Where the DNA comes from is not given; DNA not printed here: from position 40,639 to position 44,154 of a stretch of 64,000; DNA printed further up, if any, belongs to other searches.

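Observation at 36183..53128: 17-kb, nine-gene co-directional operon: a DUF1156 methylase / DUF499 ATPase / SNF2-DUF3883 helicase set joined with a second (C5) methylase, a GHKL-nuclease and a KAP NTPase. Candidate undescribed methylation-linked defence system.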

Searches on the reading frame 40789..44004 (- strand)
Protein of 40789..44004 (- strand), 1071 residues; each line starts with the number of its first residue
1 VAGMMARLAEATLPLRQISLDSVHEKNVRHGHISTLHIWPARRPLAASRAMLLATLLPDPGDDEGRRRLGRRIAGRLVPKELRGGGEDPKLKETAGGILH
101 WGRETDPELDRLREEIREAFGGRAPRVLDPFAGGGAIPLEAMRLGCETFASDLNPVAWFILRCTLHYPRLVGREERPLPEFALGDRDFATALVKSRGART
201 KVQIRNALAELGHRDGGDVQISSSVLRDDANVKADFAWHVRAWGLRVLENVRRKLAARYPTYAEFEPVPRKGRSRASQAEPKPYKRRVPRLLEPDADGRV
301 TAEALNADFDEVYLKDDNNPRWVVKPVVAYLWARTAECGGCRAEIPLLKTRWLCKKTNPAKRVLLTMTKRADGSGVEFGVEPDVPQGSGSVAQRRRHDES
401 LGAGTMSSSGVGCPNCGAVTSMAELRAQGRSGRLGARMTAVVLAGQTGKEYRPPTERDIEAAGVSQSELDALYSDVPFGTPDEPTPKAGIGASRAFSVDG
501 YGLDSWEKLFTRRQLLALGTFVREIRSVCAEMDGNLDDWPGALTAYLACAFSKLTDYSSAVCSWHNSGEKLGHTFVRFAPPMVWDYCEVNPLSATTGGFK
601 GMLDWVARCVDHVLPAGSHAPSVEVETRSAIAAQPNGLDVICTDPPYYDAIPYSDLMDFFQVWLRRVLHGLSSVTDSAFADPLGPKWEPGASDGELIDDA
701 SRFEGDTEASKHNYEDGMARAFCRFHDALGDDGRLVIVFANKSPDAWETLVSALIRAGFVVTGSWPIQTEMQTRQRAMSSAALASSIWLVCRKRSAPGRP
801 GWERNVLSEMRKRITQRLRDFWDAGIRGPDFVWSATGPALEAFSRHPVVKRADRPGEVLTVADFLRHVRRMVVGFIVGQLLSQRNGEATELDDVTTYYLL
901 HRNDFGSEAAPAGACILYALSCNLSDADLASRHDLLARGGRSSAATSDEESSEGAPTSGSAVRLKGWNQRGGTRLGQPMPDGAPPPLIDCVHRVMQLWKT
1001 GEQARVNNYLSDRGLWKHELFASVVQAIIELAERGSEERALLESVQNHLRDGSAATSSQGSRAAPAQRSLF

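Call 4: search_protein_families(library=pfam, proteins=[window:40789-44004:-], max_evalue=0.01)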
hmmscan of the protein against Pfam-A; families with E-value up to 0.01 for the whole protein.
window:40789-44004:- (1071 aa): 3 families
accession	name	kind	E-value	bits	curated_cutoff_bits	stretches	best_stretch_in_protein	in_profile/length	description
PF06634.17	DUF1156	-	5.6e-18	65.3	24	1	13-62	2-52/73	Protein of unknown function (DUF1156)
PF03602.21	Cons_hypoth95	-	0.00096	19.3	24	0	103-147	19-65/182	Conserved hypothetical protein 95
PF01170.24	UPF0020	-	0.0094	16.1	22.3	0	126-148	31-53/197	RMKL-like, methyltransferase domain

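Call 5: search_protein_families(library=padloc, proteins=[window:40789-44004:-], max_evalue=0.01)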
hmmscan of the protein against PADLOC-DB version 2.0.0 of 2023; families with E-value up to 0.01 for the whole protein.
window:40789-44004:- (1071 aa): 18 families
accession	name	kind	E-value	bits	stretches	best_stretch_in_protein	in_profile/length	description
PDLC00661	HmaB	-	9.2e-109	362.7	2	326-876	267-809/973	DNA-adenine methylase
PDLC00660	HmaB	-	6.7e-105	349.9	2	327-872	267-805/967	DNA-adenine methylase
PDLC03233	MTase_II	-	7.1e-47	158.4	3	325-807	209-656/731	Type II methyltransferase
PDLC02189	DUF1156_MTase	-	9.4e-37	124.7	4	112-160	152-200/944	-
PDLC03352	MTase_II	-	1.5e-31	107.1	3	501-669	410-597/1023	Type II methyltransferase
PDLC03314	MTase_II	-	6e-25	85.5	2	544-795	460-680/944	Type II methyltransferase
PDLC02541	PglX|PglXI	-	5.4e-09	32.7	2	710-764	539-593/919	PglXI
PDLC03319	MTase_II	-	3.3e-07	27.5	1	116-163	16-63/503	Type II methyltransferase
PDLC03367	MTase_II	-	6.2e-07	26.1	1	126-168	44-86/633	Type II methyltransferase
PDLC04134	mad2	-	4.3e-05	20.5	1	111-157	278-325/492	mads_2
PDLC03346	MTase_II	-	0.0018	14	0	501-665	488-635/1068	Type II methyltransferase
PDLC03312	MTase_II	-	0.0026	13.5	0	124-162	217-255/1344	Type II methyltransferase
PDLC03224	MTase_II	-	0.0027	14.7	1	122-162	92-132/481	Type II methyltransferase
PDLC03380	MTase_II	-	0.0036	14.6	0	626-664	251-289/393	Type II methyltransferase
PDLC03284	MTase_II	-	0.0056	14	0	688-757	245-312/361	Type II methyltransferase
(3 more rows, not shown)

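Call 7: search_protein_families(library=ncbifam, proteins=[window:40789-44004:-], max_evalue=0.01)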
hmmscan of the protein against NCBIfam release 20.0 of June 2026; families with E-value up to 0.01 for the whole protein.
window:40789-44004:- (1071 aa): 1 family
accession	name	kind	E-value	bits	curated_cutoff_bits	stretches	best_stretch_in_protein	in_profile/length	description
NF042963.1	DUF1156_antiphage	equivalog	1.5e-45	155.7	1000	3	502-821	459-732/960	anti-phage-associated DUF1156 domain-containing protein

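Call 15: find_related_loci(query=window:40789-43995:-, collection=genome_contigs, flank=10000)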
Query window:40789-43995:- (1068 aa) in genome_contigs; peptide patterns used: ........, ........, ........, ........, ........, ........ (x = any residue, [..] = any of these).
599 stretches matched a pattern (row limit reached: there are more); 588 encode a relative of the query (tblastn E <= 1e-3); the best 80 are kept; 80 distinct loci.
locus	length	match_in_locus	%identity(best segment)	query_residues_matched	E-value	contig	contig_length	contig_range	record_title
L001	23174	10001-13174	85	4-1068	0e+0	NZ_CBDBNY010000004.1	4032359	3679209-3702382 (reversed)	MAG: Candidatus Palauibacter sp. isolate 9c20def5-05d6-4f68-ae38-90b01f08d4a3 contig_3, whole genome shotgun sequence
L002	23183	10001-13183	85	1-1068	0e+0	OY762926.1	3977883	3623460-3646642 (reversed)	MAG: Gemmatimonadota bacterium isolate 6e3ee631-f785-49ea-85f7-2f24cfa146af genome assembly, chromosome: 1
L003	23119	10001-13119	73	1-1047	0e+0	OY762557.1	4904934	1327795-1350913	MAG: Longimicrobiales bacterium isolate c10e2151-7d97-4465-9cf7-a78a4796a63d genome assembly, chromosome: 1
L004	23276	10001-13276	65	4-1067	0e+0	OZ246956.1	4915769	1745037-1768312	MAG: Thermoanaerobaculia bacterium isolate 44e70480-f7af-46fd-94ad-8fb40e9277de genome assembly, chromosome: 1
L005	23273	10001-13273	65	3-1068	0e+0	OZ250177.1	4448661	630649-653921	MAG: Candidatus Multivorans sp. isolate 36e5008e-f582-4c91-8c3b-5baff8031e1a genome assembly, chromosome: 1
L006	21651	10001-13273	64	4-1068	0e+0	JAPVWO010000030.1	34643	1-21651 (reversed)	MAG: Candidatus Multivorans thiocomprendens isolate r_rhhh15 Seq30, whole genome shotgun sequence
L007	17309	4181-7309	66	1-1046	0e+0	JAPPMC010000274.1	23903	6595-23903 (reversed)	MAG: Bryobacterales bacterium isolate RHO3_bin_37 NODE_3606_length_23903_cov_32.645882, whole genome shotgun sequence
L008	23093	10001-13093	65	3-1051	0e+0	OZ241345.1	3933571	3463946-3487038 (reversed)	MAG: Pseudomonadales bacterium isolate 4a85dd4c-a535-4248-8c5e-d18cad30f1e2 genome assembly, chromosome: 1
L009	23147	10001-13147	66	1-1049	0e+0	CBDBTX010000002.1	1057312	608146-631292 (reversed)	MAG: Longimicrobiales bacterium isolate 3e28c430-6e63-4a8d-95b2-bafbbb36c5d5 genome assembly, contig: contig_2, whole ge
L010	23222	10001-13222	64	3-1068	0e+0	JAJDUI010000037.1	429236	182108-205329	MAG: Thermoanaerobaculia bacterium isolate jk18x1bzbins.73 k141_1578269, whole genome shotgun sequence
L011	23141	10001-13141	66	4-1052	0e+0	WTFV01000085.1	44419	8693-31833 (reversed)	MAG: Acidobacteria bacterium isolate CO36386bin_12 NODE_516_length_44419_cov_20.981156, whole genome shotgun sequence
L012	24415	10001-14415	63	3-1068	0e+0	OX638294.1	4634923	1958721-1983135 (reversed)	MAG: uncultured Thermoanaerobaculia bacterium isolate 42478a12-5572-4d71-959b-92ffd854a98d genome assembly, chromosome:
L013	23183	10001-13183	64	4-1056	0e+0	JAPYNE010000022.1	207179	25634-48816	MAG: Gammaproteobacteria bacterium isolate r_cahl1 Seq22, whole genome shotgun sequence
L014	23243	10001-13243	62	4-1068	0e+0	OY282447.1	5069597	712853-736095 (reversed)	MAG: uncultured Pseudomonadales bacterium genome assembly, chromosome: 1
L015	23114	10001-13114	65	2-1049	0e+0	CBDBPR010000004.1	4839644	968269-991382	MAG: Longimicrobiales bacterium isolate 15bddbfb-3f49-4ba2-9727-ef350e1ccbcb genome assembly, contig: contig_4, whole ge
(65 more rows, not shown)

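Call 28: search_protein_families(library=padloc, alignment_id=A1, max_evalue=0.00001)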
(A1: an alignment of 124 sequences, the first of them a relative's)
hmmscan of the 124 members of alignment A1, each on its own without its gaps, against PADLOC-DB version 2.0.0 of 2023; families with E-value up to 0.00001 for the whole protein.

A. member 1, L001:5331-6446:+ (372 aa): 57 families (the best 25 are shown)
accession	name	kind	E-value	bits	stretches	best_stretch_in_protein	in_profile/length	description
PDLC03378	MTase_II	-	7e-82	273.5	1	29-369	4-332/344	Type II methyltransferase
PDLC02651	DrmMII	-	3.8e-80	267.6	1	29-367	4-357/371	DrmMII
PDLC00033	DruM2|DruM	-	5.6e-69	231.2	1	20-367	14-364/368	DNA cytosine methylase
PDLC03234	MTase_II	-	2e-62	209.6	1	28-370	5-369/375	Type II methyltransferase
PDLC03326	MTase_II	-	7.5e-52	174.9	1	27-367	4-376/412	Type II methyltransferase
PDLC03237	MTase_II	-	1.3e-45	153.8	2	29-197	795-971/1036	Type II methyltransferase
PDLC03272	MTase_II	-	2e-44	150.3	1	18-369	65-392/407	Type II methyltransferase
PDLC00026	DruM2|DruM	-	1.1e-40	138.2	1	29-369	6-320/336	DNA cytosine methylase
PDLC00030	DruM2|DruM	-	2.8e-39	133.4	2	28-192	6-182/380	DNA cytosine methylase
PDLC03279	MTase_II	-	7.3e-33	111.7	2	28-196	3-175/587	Type II methyltransferase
PDLC02649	DrmMII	-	1.4e-31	107.9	2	98-228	119-256/422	DrmMII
PDLC00027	DruM2|DruM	-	2.4e-31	107.4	1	23-195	7-172/361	DNA cytosine methylase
PDLC02650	DrmMII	-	1e-30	105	2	158-366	206-417/435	DrmMII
PDLC02656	DrmMII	-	1.6e-30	104.4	2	275-365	383-467/491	DrmMII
PDLC02648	DrmMII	-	2.3e-29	100.5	3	277-364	361-448/468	DrmMII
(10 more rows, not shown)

B. families by the number of members that match (of 124 scanned): 389 families (the first 25 are shown)
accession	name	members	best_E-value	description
PDLC00094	GajA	7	3.7e-165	AAA ATPase domain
PDLC00062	GajA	7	3.3e-101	AAA ATPase domain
PDLC03878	NsnB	7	1.6e-81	-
PDLC00067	GajA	7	7.6e-65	AAA ATPase domain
PDLC04184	HEC-01A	7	6e-54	-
PDLC04178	HEC-01A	7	1.4e-45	-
PDLC04182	HEC-01A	7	6.3e-42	-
PDLC04177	HEC-01A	7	3.6e-41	-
PDLC04175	HEC-01A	7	1.2e-37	-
PDLC00070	GajA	7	4.3e-37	AAA ATPase domain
PDLC04389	PDC-M07A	7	3.7e-36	-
PDLC04183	HEC-01A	7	6.6e-36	-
PDLC04135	mad3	7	2.3e-34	mads_3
PDLC04176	HEC-01A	7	2.7e-32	-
PDLC02358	Old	7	1.4e-31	Old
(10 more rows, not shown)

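Call 29: search_protein_families(library=padloc, alignment_id=A2, max_evalue=0.00001)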
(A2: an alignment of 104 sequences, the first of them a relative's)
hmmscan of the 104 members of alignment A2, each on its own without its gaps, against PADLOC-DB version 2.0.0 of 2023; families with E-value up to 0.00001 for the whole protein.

A. member 1, L001:13322-14722:+ (467 aa): 56 families (the best 25 are shown)
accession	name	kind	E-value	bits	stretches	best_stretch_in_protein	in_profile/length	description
PDLC03878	NsnB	-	1.7e-41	141.2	2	300-442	186-324/345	-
PDLC04707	PDC-M55A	-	4.9e-30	102.8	2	328-443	273-392/421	-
PDLC04148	HEC-03B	-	3.8e-23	80.2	1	282-431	271-415/458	-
PDLC02980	AriA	-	6.4e-20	70.3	1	321-399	194-304/304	-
PDLC02979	AriA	-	1e-18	66.3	2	318-397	290-372/373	-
PDLC04175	HEC-01A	-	2.9e-13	47.6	1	341-403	256-317/363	-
PDLC00096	GajA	-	8.5e-13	45.9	1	1-46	1-47/630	AAA ATPase domain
PDLC04177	HEC-01A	-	3.4e-12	44.1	1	337-402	280-344/393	-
PDLC00099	GajA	-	6.3e-12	43.2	0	1-41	1-47/626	AAA ATPase domain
PDLC04180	HEC-01A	-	7.8e-12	43.1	0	343-400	264-323/382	-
PDLC04183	HEC-01A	-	7.9e-12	42.9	1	3-80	5-77/402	-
PDLC04178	HEC-01A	-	8.5e-12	42.8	0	2-45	8-50/399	-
PDLC02358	Old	-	9.3e-12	42.5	0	1-46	2-46/578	Old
PDLC00091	GajA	-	1.8e-11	41.6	1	1-46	1-47/627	AAA ATPase domain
PDLC00090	GajA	-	2.4e-10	37.7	1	1-44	1-46/659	AAA ATPase domain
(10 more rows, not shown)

B. families by the number of members that match (of 104 scanned): 254 families (the first 25 are shown)
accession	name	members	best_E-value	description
PDLC02980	AriA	44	4.5e-42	-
PDLC04135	mad3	44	2.2e-37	mads_3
PDLC04393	PDC-M07A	43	4.9e-69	-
PDLC04389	PDC-M07A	43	2.6e-66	-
PDLC04182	HEC-01A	42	7.3e-194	-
PDLC04392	PDC-M07A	42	4.1e-72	-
PDLC04178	HEC-01A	42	4.5e-44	-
PDLC04183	HEC-01A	42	9.5e-43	-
PDLC04176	HEC-01A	42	1.8e-37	-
PDLC04175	HEC-01A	42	8.7e-36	-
PDLC04177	HEC-01A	42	1.7e-35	-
PDLC04180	HEC-01A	42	2.1e-30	-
PDLC04179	HEC-01A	42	3.4e-30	-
PDLC02335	AbiLi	42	9.2e-28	AbiLi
PDLC04391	PDC-M07A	41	1.7e-61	-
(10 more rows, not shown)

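Call 42: search_protein_families(library=pfam, proteins=[L002:5411-7540:+, L002:7549-8844:+, L001:13322-14722:+], max_evalue=0.1)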
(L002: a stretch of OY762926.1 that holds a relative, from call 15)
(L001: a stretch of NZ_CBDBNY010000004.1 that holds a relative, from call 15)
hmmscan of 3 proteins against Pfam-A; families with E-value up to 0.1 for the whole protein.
L002:5411-7540:+ (710 aa): 1 family
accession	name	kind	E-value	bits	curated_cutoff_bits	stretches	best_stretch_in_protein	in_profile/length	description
PF01935.23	DUF87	-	8e-07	29.8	23.2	1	222-288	10-70/220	Helicase HerA, central domain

L002:7549-8844:+ (432 aa): 2 families
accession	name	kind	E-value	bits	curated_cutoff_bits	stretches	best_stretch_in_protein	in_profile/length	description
PF09376.16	NurA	-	0.00014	21.9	21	1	54-416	2-254/254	NurA domain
PF18574.7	zf_C2HC_14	-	0.061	13.6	25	0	190-209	4-22/33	C2HC Zing finger domain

L001:13322-14722:+ (467 aa): 6 families
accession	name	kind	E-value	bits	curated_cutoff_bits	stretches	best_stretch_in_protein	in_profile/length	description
PF13304.12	AAA_21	-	9.1e-18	65.8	27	2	330-399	234-304/304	AAA domain, putative AbiEii toxin, Type IV TA system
PF13175.12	AAA_15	-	1.9e-17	64.4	32.1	2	318-397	291-373/374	AAA ATPase domain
PF13476.12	AAA_23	-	0.00048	21.3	27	1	6-40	2-36/201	AAA domain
PF13555.12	AAA_29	-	0.017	15.3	27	1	5-46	3-46/61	P-loop containing region of AAA domain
PF02463.25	SMC_N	-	0.029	14.3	40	1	3-40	2-41/220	RecF/RecN/SMC N terminal domain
PF11398.14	DUF2813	-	0.047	13.5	21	0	1-46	1-45/372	Protein of unknown function (DUF2813)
